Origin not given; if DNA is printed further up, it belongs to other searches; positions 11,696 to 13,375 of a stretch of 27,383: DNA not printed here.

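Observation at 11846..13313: Lone large serine recombinase with catalytic Ser/Arg motif replaced (YxRVS to YICKC) between rng and abrB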

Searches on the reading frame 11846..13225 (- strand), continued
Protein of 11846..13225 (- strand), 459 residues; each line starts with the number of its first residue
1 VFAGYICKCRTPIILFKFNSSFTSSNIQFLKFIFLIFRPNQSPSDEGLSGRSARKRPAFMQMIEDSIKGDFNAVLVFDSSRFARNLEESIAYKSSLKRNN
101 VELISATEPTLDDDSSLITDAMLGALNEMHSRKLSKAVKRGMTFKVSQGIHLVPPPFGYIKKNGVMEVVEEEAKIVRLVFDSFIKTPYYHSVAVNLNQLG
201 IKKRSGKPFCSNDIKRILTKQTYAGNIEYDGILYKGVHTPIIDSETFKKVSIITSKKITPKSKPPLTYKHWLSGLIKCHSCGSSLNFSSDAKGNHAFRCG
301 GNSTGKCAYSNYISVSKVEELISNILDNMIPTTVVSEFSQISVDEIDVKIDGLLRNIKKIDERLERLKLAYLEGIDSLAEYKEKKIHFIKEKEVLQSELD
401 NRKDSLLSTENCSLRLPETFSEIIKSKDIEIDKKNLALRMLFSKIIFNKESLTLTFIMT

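Call 12: find_encoding_contigs(protein=P0006, flank=10000, max_places=3)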
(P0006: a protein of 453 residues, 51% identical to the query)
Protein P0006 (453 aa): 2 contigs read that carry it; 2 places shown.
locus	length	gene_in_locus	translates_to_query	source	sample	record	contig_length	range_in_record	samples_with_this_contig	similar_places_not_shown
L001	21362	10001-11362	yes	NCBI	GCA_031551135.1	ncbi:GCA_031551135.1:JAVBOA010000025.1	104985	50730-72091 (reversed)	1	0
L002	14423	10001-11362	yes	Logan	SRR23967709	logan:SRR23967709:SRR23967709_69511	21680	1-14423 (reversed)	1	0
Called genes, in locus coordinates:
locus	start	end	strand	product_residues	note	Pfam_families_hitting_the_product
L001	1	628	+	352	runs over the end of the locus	PF03060:NMO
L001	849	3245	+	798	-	PF10101:DUF2339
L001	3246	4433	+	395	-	PF13163:DUF3999 (faint)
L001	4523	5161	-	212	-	PF13786:DUF4179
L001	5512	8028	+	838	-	PF14827:dCache_3, PF17203:sCache_3_2 (weak), PF17201:Cache_3-Cache_2, PF17202:sCache_3_3, PF00672:HAMP (faint), PF18575:HAMP_N3, PF18947:HAMP_2, PF00015:MCPsignal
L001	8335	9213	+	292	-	PF27077:CsxA (weak)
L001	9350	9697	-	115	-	PF00275:EPSP_synthase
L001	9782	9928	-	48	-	-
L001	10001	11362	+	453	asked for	PF00239:Resolvase, PF07508:Recombinase, PF13408:Zn_ribbon_recom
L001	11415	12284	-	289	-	PF01145:Band_7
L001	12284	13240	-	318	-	PF01145:Band_7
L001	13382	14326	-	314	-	PF00275:EPSP_synthase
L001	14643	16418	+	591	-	PF01321:Creatinase_N, PF16189:Creatinase_N_2, PF01321:Creatinase_N, PF00557:Peptidase_M24, PF16188:Peptidase_M24_C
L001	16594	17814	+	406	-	PF00291:PALP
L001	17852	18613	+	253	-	PF00929:RNase_T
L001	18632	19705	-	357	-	PF01113:DapB_N (weak), PF19328:DAP_DH_C (faint)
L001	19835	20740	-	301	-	PF00376:MerR, PF13411:MerR_1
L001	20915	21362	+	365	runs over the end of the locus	PF07833:Cu_amine_oxidN1, PF13739:PdaC, PF11738:DUF3298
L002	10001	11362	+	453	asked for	PF00239:Resolvase, PF07508:Recombinase, PF13408:Zn_ribbon_recom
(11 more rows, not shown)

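Call 13: find_encoding_contigs(protein=P0010, flank=10000, max_places=3)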
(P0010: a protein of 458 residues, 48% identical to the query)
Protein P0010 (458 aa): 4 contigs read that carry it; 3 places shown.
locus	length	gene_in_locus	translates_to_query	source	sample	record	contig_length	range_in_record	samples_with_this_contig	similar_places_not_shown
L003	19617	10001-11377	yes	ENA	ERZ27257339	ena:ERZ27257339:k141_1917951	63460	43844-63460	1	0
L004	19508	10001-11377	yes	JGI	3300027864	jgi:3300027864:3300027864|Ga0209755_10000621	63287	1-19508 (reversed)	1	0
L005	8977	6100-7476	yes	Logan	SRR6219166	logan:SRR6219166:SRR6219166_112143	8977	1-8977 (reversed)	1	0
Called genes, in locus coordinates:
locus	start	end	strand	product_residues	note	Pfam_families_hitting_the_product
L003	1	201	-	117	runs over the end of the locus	PF01844:HNH, PF13395:HNH_4, PF14279:HNH_5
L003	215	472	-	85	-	-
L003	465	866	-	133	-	PF09643:YopX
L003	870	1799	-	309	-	PF23343:REP_ORF2-G2P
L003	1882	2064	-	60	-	-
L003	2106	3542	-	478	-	PF02195:ParB_N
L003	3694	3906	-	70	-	-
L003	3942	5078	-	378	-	-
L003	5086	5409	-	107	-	PF01507:PAPS_reduct (weak)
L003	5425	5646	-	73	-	-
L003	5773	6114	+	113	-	-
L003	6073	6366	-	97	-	-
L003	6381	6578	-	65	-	-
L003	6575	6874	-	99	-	-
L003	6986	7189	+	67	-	-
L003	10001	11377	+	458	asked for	PF00239:Resolvase, PF07508:Recombinase, PF13408:Zn_ribbon_recom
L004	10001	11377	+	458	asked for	PF00239:Resolvase, PF07508:Recombinase, PF13408:Zn_ribbon_recom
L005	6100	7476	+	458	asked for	PF00239:Resolvase, PF07508:Recombinase, PF13408:Zn_ribbon_recom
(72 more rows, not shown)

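Call 19: find_encoding_contigs(protein=P0001, flank=10000, max_places=3)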
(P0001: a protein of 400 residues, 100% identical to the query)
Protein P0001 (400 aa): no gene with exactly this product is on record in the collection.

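Call 27: find_encoding_contigs(protein=P0008, flank=8000, max_places=1)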
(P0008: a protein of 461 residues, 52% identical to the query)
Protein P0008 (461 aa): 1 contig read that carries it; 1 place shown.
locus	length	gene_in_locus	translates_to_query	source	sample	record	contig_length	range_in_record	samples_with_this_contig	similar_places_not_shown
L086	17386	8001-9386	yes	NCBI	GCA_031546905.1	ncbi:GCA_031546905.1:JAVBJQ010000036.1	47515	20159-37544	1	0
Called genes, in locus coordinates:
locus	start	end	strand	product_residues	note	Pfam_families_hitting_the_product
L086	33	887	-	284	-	-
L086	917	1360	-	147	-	PF05263:DUF722 (weak), PF07374:DUF1492 (weak)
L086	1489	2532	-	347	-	PF00091:Tubulin, PF13809:Tubulin_2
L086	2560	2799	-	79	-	-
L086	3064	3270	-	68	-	-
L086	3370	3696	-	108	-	PF01381:HTH_3 (weak)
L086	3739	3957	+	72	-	PF13560:HTH_31, PF12844:HTH_19, PF13443:HTH_26, PF01381:HTH_3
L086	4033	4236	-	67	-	PF01381:HTH_3 (weak)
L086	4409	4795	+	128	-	PF01381:HTH_3, PF12844:HTH_19 (weak), PF13443:HTH_26 (weak), PF13560:HTH_31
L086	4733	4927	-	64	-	-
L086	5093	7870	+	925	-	PF00580:UvrD-helicase (weak), PF01443:Viral_helicase1 (faint), PF13086:AAA_11, PF13245:AAA_19, PF13604:AAA_30 (weak), PF13087:AAA_12, PF13538:UvrD_C_2 (faint), PF10881:DUF2726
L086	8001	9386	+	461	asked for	PF00239:Resolvase, PF07508:Recombinase, PF13408:Zn_ribbon_recom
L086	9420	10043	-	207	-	PF00275:EPSP_synthase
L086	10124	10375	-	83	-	PF04994:TfoX_C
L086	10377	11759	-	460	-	PF13230:GATase_4 (weak), PF13522:GATase_6, PF13537:GATase_7, PF00156:Pribosyltran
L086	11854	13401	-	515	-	PF00239:Resolvase, PF07508:Recombinase, PF13408:Zn_ribbon_recom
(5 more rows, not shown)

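Call 28: find_encoding_contigs(protein=P0004, flank=8000, max_places=1)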
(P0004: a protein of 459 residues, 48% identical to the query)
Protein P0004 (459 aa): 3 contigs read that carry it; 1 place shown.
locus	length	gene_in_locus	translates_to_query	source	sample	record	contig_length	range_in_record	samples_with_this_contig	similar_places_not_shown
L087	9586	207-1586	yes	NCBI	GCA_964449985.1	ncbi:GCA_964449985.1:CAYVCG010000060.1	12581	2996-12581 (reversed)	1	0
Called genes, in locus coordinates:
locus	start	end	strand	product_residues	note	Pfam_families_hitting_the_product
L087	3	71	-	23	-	?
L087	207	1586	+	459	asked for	PF00239:Resolvase, PF07508:Recombinase, PF13408:Zn_ribbon_recom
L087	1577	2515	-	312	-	PF00275:EPSP_synthase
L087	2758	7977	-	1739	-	PF25788:Ig_Rha78A_N, PF08531:Bac_rhamnosid_N, PF05592:Bac_rhamnosid, PF17389:Bac_rhamnosid6H, PF17390:Bac_rhamnosid_C, PF00754:F5_F8_type_C, PF22633:F5_F8_type_C_2, PF02368:Big_2 (faint)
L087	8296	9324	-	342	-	PF01757:Acyl_transf_3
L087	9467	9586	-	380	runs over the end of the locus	PF00091:Tubulin, PF12327:FtsZ_C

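Call 29: find_encoding_contigs(protein=P0014, flank=8000, max_places=1)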
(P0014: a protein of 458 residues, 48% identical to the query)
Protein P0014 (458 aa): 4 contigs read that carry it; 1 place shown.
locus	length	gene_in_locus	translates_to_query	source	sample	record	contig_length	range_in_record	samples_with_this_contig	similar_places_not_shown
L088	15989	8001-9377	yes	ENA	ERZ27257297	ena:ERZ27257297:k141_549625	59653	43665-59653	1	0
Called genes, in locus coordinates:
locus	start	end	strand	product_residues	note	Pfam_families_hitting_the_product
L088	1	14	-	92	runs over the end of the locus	-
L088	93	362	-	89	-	-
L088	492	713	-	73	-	-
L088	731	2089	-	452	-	PF02195:ParB_N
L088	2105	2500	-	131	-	PF09524:Phg_2220_C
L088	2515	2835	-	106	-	-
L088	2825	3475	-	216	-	-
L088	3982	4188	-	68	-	-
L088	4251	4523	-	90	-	-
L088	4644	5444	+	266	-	-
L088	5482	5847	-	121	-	-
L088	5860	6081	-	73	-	PF12844:HTH_19 (weak), PF13443:HTH_26, PF13560:HTH_31, PF01381:HTH_3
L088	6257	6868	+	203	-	PF01381:HTH_3, PF12844:HTH_19, PF13560:HTH_31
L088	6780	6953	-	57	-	-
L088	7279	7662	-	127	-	PF15970:HicB-like_2, PF15919:HicB_lk_antitox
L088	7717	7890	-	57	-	PF07927:HicA_toxin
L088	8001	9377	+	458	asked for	PF00239:Resolvase, PF07508:Recombinase, PF13408:Zn_ribbon_recom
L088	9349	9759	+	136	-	PF00275:EPSP_synthase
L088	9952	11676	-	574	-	PF00111:Fer2 (weak), PF13510:Fer2_4, PF13237:Fer4_10 (faint), PF10588:NADH-G_4Fe-4S_3, PF12838:Fer4_7 (weak), PF00037:Fer4, PF02906:Fe_hyd_lg_C, PF02256:Fe_hyd_SSU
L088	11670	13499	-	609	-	PF10589:NADH_4Fe-4S, PF14691:Fer4_20, PF00208:ELFV_dehydrog (faint), PF00890:FAD_binding_2, PF01266:DAO, PF07992:Pyr_redox_2, PF12831:FAD_oxidored, PF13450:NAD_binding_8, +7 more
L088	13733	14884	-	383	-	PF00005:ABC_tran (faint), PF02881:SRP54_N, PF13245:AAA_19 (faint), PF13604:AAA_30 (weak), PF00448:SRP54, PF13401:AAA_22 (weak)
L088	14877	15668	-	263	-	PF01145:Band_7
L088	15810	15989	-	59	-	?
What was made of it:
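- Relatives belong to gene-splitting elements (calls 12, 27-29).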

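Call 35: search_dna_similar(query=window:11846-13225:-, collection=phages, mode=protein, max_rows=12)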
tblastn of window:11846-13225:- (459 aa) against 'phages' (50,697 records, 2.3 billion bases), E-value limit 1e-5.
Records with a match: 528; places in all: 718; records where one place covers at least 80% of the query: 7.
Best place of each record, by identity: <60% 528.
By first word of the organism name: Streptococcus 159; Bacteriophage 65; Bacillus 53; Mycobacterium 34; Staphylococcus 33; Clostridium 20; Paenibacillus 19; Enterococcus 14; phage 11; Lactococcus 11; and 47 more.
By host as written in the record: - 93; Mycobacterium smegmatis mc2 155 26; Bacillus anthracis 16; Enterococcus faecalis 14; Streptococcus suis 11; Paenibacillus larvae ATCC 9545 9; Paenibacillus larvae 9; Staphylococcus epidermidis 9; and 231 more.
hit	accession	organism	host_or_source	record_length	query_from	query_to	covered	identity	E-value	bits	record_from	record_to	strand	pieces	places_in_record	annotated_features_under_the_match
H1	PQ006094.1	bajarodcaudo virus 3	Neotoma bryanti feces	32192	45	378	73%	34.1%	6e-45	174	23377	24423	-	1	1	integrase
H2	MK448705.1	Streptococcus phage Javan215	Streptococcus equinus Sb09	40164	44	456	90%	24.5%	3e-18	94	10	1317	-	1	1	integrase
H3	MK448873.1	Streptococcus phage Javan202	Streptococcus equinus ES1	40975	44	456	90%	24.5%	4e-18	94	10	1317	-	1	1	integrase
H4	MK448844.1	Streptococcus phage Javan116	Streptococcus cuniculi NED12-00049-6B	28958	44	408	80%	27.2%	3e-20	100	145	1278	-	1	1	integrase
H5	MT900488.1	Streptococcus phage SA01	Streptococcus anginosus SA01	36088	45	401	78%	27.5%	9e-18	92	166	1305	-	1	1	hypothetical protein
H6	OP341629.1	Geobacillus phage vB_GthS_PK5.2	Geobacillus thermodenitrificans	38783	45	413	80%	25.8%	8e-16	86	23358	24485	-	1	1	site-specific recombinase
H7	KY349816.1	Streptococcus phage Str01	Streptococcus pyogenes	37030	44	403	78%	26.4%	5e-15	84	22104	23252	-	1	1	integrase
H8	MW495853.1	Streptococcus phage A1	Streptococcus pyogenes ATCC 12202-B1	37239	44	403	78%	26.4%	5e-15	84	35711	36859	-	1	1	hypothetical protein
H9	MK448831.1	Streptococcus phage Javan83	Streptococcus anginosus SRR446556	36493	45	401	78%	26.5%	3e-17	91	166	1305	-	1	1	site-specific recombinase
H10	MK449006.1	Streptococcus phage Javan78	Streptococcus anginosus SK1138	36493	45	401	78%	26.5%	3e-17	91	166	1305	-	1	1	site-specific recombinase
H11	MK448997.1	Streptococcus phage Javan630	Streptococcus uberis C8329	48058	45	414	81%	25.0%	6e-12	74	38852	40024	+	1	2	integrase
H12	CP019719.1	Paenibacillus phage phiERICV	Paenibacillus larvae subsp. larvae ...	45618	44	374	72%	27.8%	3e-19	97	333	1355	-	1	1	cisA_1: putative DNA recombinase CisA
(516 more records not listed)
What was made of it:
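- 11846..13093 (-): Retained, family-homologous part of the large serine recombinase gene (aa 45-459 plus the stop at 11846-11848). The listed best phage integrase hits start at aa 44-45 (call 35).
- Closest known: SPbeta SprA. Same: CisA-annotated phage integrases are also hit (call 35).
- The listed best hits among 528 phage integrase records start at aa 44-45 (call 35).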

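Call 42: search_protein_families(library=ncbifam, proteins=[L087:1577-2515:-, L088:9349-9759:+, L001:13382-14326:-, L001:9350-9697:-], max_evalue=0.00001)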
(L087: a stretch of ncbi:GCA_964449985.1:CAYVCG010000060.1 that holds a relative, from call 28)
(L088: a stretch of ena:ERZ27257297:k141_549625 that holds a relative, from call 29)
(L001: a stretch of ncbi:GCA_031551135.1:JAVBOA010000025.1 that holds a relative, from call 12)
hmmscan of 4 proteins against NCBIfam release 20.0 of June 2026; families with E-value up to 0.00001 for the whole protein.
L087:1577-2515:- (312 aa): 6 families
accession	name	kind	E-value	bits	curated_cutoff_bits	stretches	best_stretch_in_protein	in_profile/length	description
NF006873.0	PRK09369.1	subfamily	1.4e-107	360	297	1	2-302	2-304/419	UDP-N-acetylglucosamine 1-carboxyvinyltransferase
TIGR01072.1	murA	equivalog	8.5e-106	354.2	392.7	1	1-303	1-305/416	UDP-N-acetylglucosamine 1-carboxyvinyltransferase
NF009470.0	PRK12830.1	equivalog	8.4e-102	341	552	1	4-302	4-302/417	UDP-N-acetylglucosamine 1-carboxyvinyltransferase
TIGR01356.1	aroA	equivalog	6e-16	58.3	287.25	1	30-296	17-293/415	3-phosphoshikimate 1-carboxyvinyltransferase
NF011381.1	PRK14806.1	equivalog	1.8e-12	46.3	902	1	4-254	304-558/733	bifunctional prephenate dehydrogenase/3-phosphoshikimate 1-carboxyvinyltransferase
NF008816.0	PRK11860.1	equivalog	7.8e-07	27.6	943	0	13-78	16-81/662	bifunctional 3-phosphoshikimate 1-carboxyvinyltransferase/cytidylate kinase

L088:9349-9759:+ (136 aa): 3 families
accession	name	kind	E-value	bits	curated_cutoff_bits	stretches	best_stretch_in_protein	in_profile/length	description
NF006873.0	PRK09369.1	subfamily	1.6e-42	145.7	297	1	18-134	302-416/419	UDP-N-acetylglucosamine 1-carboxyvinyltransferase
TIGR01072.1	murA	equivalog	4.5e-41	141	392.7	1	18-133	302-415/416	UDP-N-acetylglucosamine 1-carboxyvinyltransferase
NF009470.0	PRK12830.1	equivalog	2.1e-36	125.5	552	1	18-134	300-414/417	UDP-N-acetylglucosamine 1-carboxyvinyltransferase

L001:13382-14326:- (314 aa): 6 families
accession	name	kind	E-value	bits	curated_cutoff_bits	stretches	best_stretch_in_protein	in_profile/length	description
NF006873.0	PRK09369.1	subfamily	1.5e-109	366.5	297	1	2-303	2-304/419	UDP-N-acetylglucosamine 1-carboxyvinyltransferase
TIGR01072.1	murA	equivalog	2.3e-106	356.1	392.7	1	1-303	1-304/416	UDP-N-acetylglucosamine 1-carboxyvinyltransferase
NF009470.0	PRK12830.1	equivalog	1.2e-101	340.5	552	1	4-304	4-303/417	UDP-N-acetylglucosamine 1-carboxyvinyltransferase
TIGR01356.1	aroA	equivalog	2.5e-18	66.1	287.25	1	15-291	2-289/415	3-phosphoshikimate 1-carboxyvinyltransferase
NF011381.1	PRK14806.1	equivalog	1.2e-12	46.9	902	1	4-279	304-584/733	bifunctional prephenate dehydrogenase/3-phosphoshikimate 1-carboxyvinyltransferase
NF008816.0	PRK11860.1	equivalog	4.8e-07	28.3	943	0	101-222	258-382/662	bifunctional 3-phosphoshikimate 1-carboxyvinyltransferase/cytidylate kinase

L001:9350-9697:- (115 aa): 3 families
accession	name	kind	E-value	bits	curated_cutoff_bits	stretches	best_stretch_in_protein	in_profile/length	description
NF006873.0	PRK09369.1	subfamily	7e-40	136.9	297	1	1-113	307-417/419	UDP-N-acetylglucosamine 1-carboxyvinyltransferase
TIGR01072.1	murA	equivalog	2.8e-39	135.1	392.7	1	1-110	307-414/416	UDP-N-acetylglucosamine 1-carboxyvinyltransferase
NF009470.0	PRK12830.1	equivalog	1.3e-33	116.3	552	1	2-113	306-415/417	UDP-N-acetylglucosamine 1-carboxyvinyltransferase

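Call 44: find_encoding_contigs(protein=P0121, flank=3000, max_places=2)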
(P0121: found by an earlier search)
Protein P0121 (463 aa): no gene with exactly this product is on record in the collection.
